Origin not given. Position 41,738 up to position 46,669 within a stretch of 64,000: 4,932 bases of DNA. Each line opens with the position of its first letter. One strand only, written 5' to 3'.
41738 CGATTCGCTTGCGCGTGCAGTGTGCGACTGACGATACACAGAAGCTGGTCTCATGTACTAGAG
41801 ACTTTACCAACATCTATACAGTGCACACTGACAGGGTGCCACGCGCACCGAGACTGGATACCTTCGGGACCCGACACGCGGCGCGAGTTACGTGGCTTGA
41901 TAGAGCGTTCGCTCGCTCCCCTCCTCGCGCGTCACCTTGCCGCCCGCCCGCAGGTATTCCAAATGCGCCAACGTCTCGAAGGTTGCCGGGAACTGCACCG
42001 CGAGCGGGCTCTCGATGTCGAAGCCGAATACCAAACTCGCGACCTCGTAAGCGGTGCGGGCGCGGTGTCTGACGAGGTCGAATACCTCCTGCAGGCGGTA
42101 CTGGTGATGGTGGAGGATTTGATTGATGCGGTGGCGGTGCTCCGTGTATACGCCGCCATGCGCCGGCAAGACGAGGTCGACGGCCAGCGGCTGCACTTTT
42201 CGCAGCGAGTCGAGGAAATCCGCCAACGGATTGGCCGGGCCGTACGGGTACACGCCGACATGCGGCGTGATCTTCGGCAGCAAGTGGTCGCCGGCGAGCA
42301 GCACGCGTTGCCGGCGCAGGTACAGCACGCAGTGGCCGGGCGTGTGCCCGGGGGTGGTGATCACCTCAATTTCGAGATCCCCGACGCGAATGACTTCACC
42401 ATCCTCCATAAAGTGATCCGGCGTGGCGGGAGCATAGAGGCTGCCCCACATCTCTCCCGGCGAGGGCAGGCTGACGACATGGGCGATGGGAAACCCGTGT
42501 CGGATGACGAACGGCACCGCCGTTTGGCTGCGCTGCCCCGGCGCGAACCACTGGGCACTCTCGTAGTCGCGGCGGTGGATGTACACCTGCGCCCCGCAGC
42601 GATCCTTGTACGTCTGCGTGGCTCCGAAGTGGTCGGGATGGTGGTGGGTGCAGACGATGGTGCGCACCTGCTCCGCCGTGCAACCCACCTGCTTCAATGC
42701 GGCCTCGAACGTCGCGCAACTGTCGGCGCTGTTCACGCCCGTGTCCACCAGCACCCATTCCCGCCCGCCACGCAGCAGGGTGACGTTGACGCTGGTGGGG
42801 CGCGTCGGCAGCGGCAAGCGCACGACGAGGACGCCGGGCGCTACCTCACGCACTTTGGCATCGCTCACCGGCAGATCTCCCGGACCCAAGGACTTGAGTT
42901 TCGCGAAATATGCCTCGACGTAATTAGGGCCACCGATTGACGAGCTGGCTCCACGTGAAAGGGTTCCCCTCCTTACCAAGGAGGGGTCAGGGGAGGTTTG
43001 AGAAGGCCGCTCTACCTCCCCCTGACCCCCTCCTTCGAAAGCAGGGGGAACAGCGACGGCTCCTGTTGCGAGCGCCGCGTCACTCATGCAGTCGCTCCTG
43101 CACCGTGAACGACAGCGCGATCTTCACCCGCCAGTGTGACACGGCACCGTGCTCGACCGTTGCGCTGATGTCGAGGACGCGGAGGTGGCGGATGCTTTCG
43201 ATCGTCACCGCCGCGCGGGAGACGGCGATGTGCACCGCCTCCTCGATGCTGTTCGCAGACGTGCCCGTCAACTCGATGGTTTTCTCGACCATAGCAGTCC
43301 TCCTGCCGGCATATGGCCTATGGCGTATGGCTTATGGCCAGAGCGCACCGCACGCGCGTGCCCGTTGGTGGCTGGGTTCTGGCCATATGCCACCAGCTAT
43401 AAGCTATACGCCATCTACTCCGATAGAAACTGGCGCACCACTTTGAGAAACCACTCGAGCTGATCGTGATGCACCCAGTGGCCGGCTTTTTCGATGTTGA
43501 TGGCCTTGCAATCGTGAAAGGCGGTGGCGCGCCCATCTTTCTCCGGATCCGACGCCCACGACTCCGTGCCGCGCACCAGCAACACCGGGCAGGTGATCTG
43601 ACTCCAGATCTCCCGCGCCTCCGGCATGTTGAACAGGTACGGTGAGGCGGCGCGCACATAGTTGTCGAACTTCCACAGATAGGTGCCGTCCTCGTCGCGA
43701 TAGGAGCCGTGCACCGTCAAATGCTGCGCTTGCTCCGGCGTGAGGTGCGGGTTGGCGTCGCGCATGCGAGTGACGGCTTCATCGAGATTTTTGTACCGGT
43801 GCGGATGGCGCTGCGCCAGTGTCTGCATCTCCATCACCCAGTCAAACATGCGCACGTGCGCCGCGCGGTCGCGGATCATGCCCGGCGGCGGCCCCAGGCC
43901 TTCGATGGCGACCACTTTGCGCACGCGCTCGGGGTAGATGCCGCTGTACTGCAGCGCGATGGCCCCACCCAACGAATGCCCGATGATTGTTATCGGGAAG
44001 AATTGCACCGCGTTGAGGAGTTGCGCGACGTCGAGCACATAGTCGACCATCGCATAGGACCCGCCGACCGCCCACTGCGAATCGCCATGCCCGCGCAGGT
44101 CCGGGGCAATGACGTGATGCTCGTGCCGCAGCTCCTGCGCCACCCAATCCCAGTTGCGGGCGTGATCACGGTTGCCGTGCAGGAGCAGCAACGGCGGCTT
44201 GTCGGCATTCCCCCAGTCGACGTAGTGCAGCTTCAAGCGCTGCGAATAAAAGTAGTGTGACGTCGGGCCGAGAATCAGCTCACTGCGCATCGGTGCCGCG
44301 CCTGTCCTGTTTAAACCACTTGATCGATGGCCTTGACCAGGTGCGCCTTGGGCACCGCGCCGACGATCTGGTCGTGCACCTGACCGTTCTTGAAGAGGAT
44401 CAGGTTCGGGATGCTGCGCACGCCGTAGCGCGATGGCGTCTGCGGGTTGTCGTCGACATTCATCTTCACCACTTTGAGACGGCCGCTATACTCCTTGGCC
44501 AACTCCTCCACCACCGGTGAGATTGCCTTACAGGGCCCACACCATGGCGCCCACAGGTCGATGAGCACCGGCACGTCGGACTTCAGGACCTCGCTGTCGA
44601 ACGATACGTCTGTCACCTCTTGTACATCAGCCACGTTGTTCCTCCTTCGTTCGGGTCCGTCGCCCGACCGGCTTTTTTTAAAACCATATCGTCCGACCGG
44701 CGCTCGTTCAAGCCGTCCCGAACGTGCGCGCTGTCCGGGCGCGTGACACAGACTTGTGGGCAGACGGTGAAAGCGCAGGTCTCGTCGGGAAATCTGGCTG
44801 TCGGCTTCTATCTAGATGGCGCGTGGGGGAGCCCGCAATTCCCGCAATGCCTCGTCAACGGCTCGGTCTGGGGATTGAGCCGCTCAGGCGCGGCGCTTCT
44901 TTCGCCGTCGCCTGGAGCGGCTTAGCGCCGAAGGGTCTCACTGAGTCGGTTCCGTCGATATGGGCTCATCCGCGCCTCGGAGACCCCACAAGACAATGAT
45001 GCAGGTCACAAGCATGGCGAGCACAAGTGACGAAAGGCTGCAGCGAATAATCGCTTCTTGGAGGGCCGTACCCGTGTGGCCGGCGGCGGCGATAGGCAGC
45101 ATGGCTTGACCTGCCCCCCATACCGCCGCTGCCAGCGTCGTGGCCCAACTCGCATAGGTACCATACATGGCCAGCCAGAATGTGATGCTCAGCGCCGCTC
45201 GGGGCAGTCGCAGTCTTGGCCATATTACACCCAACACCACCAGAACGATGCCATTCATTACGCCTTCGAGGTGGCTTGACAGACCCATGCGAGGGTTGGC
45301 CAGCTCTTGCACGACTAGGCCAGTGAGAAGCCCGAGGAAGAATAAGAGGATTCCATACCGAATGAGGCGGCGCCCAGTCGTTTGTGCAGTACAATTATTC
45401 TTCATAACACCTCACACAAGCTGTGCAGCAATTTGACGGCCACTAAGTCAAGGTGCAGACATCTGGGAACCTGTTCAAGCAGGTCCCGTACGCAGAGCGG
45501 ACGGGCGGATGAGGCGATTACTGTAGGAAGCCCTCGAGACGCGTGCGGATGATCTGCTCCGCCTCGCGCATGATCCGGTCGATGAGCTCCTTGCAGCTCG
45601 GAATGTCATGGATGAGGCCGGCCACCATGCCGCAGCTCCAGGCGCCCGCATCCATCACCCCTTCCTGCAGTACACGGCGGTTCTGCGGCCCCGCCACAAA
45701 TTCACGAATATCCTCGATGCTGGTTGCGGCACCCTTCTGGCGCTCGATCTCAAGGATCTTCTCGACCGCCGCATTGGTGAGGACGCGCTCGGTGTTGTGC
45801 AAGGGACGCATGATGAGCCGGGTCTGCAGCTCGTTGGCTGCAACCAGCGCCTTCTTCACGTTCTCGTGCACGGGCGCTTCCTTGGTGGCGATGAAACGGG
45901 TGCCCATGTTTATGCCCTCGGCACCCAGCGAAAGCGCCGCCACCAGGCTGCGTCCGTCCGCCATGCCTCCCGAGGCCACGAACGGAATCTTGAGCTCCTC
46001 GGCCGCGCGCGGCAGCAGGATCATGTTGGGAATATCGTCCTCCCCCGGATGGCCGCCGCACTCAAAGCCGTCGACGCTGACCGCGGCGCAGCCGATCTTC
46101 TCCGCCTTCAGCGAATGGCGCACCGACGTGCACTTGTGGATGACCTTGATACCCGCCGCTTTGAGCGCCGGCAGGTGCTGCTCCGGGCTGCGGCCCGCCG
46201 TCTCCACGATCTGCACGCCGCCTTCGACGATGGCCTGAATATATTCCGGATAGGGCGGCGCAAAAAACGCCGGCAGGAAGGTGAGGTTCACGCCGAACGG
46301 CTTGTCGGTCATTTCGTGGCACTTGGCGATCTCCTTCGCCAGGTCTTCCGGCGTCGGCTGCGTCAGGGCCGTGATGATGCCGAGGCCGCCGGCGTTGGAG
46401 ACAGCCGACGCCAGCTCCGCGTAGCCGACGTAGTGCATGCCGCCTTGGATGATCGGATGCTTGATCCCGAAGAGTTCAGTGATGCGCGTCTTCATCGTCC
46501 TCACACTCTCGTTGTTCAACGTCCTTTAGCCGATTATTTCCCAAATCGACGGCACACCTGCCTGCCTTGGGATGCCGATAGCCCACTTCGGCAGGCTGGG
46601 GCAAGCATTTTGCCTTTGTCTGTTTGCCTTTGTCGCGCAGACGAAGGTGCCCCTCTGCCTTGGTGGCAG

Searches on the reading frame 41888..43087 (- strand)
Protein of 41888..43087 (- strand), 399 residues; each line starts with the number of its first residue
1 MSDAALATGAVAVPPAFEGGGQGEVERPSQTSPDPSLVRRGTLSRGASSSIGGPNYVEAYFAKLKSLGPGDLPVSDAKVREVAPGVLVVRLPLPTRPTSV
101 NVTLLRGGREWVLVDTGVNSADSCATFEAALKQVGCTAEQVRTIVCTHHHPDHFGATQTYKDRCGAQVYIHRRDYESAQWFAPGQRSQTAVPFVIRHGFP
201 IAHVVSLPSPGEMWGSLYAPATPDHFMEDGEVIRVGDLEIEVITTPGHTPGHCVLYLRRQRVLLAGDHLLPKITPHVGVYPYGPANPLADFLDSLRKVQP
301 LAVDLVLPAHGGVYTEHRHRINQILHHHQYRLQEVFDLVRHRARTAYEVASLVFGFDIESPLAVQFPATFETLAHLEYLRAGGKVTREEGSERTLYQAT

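Call 84: search_protein_families(library=pfam, proteins=[window:41888-43087:-], max_evalue=0.001)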
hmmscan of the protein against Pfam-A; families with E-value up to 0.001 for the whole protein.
window:41888-43087:- (399 aa): 4 families
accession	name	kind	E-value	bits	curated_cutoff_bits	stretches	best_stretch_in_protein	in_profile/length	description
PF00753.33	Lactamase_B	-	7.8e-34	117.8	22.7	1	96-310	2-196/196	Metallo-beta-lactamase superfamily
PF19583.5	ODP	-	4.7e-07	30.3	27.2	0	100-180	3-81/194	ODP family beta lactamase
PF12706.13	Lactamase_B_2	-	0.00024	21.2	27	1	111-173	2-65/200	Beta-lactamase superfamily domain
PF21221.3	B_lactamase-like_C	-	0.00081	19.5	27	0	340-385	3-46/46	Metallo-beta-lactamase-like, C-terminal domain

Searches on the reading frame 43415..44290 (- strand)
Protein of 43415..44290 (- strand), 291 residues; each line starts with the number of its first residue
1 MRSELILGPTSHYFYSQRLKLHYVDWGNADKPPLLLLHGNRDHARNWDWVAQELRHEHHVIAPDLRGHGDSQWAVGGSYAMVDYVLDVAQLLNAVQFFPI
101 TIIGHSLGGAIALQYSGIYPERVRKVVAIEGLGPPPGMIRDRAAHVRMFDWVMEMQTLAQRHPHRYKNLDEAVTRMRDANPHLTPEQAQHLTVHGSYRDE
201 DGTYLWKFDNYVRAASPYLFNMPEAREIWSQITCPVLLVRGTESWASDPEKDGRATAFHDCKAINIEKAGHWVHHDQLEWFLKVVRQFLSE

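Call 84: search_protein_families(library=pfam, proteins=[window:43415-44290:-], max_evalue=0.001)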
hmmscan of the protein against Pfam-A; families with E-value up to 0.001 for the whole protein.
window:43415-44290:- (291 aa): 4 families
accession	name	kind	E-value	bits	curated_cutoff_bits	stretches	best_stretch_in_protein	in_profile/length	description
PF00561.26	Abhydrolase_1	-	4.9e-27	95.6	25.8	1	32-276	1-243/245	alpha/beta hydrolase fold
PF12697.13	Abhydrolase_6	-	1.5e-24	88.3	26.3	1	34-281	1-214/217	Alpha/beta hydrolase family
PF12146.15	Hydrolase_4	-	2.8e-16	60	27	1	34-272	7-233/239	Serine aminopeptidase, S33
PF00975.26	Thioesterase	-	0.00019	22.2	26.4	1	34-119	3-87/226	Thioesterase domain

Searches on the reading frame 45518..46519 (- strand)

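Call 84: search_protein_families(library=pfam, proteins=[window:45518-46519:-], max_evalue=0.001)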
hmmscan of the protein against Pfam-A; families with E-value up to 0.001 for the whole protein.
window:45518-46519:- (333 aa): 3 families
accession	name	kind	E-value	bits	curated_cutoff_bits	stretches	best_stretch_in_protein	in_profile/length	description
PF03060.21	NMO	-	2.8e-59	201.6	28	1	11-318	2-330/331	Nitronate monooxygenase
PF00478.31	IMPDH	-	2.6e-11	43.6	25.6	2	8-106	22-83/345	IMP dehydrogenase / GMP reductase domain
PF01070.24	FMN_dh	-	0.00043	19.9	24.9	0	131-233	227-330/350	FMN-dependent dehydrogenase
